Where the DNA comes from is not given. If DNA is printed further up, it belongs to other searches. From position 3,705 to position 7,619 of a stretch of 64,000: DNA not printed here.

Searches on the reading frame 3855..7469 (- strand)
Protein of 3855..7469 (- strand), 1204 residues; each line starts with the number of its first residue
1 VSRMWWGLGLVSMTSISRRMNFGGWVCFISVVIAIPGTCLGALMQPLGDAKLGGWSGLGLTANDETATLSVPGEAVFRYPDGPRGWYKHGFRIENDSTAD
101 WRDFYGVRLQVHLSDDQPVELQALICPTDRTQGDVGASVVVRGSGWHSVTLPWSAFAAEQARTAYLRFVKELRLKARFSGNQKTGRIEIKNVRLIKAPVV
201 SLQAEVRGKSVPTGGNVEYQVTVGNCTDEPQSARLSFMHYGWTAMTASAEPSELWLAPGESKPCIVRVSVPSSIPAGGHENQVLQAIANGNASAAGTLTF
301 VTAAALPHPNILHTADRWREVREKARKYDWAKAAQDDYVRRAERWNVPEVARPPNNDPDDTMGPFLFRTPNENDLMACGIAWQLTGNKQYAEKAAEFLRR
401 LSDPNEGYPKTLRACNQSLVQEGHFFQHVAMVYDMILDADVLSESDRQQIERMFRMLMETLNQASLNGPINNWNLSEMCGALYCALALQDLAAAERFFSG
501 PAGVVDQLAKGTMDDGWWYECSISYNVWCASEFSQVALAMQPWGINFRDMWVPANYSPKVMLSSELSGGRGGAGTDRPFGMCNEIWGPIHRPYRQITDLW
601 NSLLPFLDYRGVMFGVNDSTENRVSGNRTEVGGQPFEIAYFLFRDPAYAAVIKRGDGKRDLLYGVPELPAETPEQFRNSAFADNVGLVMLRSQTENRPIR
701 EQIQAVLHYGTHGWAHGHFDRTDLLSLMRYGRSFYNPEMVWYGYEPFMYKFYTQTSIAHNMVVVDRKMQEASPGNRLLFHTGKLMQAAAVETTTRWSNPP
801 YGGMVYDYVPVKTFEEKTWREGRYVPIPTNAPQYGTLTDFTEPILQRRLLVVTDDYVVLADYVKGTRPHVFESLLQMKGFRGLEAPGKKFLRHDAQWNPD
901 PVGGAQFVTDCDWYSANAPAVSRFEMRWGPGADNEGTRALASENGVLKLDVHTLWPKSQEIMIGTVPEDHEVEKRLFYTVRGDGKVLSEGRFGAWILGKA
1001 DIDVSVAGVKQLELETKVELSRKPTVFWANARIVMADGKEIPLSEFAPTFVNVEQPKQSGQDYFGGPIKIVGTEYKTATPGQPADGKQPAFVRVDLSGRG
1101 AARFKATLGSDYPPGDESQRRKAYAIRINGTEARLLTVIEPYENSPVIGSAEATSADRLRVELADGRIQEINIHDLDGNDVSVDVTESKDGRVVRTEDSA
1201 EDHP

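Call 22: search_protein_families(library=pfam, proteins=[window:3855-7469:-], max_evalue=0.001)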
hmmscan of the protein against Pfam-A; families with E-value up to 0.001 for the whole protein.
window:3855-7469:- (1204 aa): 1 family
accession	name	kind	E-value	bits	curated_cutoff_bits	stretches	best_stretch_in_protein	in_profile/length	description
PF05426.18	Alginate_lyase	-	1.9e-05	24.7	22.2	1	373-497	53-194/275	Alginate lyase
